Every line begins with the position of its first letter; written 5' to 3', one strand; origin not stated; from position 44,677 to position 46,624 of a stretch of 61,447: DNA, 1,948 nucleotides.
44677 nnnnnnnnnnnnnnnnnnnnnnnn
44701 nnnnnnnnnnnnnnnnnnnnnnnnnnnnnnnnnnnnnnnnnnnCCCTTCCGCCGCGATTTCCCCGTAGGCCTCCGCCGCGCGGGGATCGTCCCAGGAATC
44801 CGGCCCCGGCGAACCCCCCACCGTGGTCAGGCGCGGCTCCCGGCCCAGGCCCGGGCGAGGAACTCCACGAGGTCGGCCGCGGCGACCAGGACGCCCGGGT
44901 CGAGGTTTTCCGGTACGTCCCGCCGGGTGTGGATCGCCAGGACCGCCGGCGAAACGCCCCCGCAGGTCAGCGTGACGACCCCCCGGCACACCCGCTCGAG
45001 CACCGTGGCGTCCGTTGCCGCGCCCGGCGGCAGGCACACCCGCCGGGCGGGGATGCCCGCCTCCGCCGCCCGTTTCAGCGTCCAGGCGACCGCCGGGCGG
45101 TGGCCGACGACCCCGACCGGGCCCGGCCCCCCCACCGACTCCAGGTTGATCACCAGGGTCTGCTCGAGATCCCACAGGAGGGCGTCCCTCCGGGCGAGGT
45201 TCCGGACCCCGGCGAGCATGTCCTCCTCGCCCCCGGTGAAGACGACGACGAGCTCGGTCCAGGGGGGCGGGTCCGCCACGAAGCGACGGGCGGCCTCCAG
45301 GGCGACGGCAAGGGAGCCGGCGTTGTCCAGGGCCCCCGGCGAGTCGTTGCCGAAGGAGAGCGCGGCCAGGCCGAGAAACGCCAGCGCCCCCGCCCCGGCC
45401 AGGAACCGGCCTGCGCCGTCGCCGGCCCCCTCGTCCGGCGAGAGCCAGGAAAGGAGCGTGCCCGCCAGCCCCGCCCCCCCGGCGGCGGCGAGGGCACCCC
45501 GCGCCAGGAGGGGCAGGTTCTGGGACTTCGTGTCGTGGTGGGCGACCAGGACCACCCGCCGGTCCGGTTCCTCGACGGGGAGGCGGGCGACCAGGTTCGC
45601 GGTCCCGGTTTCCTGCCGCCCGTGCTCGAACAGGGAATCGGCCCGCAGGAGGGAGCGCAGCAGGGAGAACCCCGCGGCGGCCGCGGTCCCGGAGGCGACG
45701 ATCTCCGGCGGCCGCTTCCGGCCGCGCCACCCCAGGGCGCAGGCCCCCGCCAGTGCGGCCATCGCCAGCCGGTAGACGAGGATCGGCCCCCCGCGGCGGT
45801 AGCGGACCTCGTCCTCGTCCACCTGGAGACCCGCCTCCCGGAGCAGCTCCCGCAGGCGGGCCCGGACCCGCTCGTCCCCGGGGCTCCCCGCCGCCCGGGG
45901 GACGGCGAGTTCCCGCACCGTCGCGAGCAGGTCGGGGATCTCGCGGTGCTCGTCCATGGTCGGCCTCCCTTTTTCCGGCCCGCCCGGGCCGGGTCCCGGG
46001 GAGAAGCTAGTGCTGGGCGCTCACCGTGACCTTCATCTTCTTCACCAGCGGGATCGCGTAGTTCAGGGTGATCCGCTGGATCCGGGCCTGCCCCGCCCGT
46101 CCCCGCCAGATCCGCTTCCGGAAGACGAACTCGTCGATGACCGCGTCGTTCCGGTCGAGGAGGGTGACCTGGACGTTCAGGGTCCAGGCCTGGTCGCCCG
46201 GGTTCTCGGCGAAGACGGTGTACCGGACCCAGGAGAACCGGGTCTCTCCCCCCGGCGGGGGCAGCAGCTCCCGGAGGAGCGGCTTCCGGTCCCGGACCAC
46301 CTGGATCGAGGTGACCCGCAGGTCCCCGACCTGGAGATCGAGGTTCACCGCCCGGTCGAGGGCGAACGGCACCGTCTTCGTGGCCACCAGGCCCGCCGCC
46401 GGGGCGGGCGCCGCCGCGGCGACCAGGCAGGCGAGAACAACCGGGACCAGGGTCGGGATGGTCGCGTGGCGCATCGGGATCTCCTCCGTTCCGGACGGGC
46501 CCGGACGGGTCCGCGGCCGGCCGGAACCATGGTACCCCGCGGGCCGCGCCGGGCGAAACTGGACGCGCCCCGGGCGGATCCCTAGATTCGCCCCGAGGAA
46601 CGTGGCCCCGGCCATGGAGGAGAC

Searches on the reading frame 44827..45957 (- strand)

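Call 13: search_protein_families(library=pfam, proteins=[window:44827-45957:-], max_evalue=0.001)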
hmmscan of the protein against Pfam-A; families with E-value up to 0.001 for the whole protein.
window:44827-45957:- (376 aa): 2 families
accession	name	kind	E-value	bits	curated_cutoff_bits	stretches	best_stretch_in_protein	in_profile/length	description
PF04389.22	Peptidase_M28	-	3.7e-18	66.4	21.3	1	206-364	27-189/193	Peptidase family M28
PF01546.33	Peptidase_M20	-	1.9e-05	25.1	24.6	1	207-299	31-113/206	Peptidase family M20/M25/M40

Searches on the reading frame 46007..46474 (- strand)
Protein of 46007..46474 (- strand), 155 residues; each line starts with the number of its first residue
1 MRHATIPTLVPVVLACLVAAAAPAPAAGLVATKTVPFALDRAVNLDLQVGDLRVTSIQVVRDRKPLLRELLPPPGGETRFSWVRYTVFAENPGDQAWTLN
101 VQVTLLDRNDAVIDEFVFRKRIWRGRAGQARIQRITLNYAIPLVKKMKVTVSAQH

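Call 13: search_protein_families(library=pfam, proteins=[window:46007-46474:-], max_evalue=0.001)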
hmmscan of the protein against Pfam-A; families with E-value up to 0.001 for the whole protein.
window:46007-46474:- (155 aa): 0 families

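Call 28: search_protein_families(library=pfam, proteins=[window:46007-46474:-], max_evalue=5)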
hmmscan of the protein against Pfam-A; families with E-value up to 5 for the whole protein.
window:46007-46474:- (155 aa): 0 families

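Call 64: search_protein_families(library=ncbifam, proteins=[window:46007-46474:-], max_evalue=0.01)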
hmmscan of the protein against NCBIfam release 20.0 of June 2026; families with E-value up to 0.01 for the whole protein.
window:46007-46474:- (155 aa): 0 families
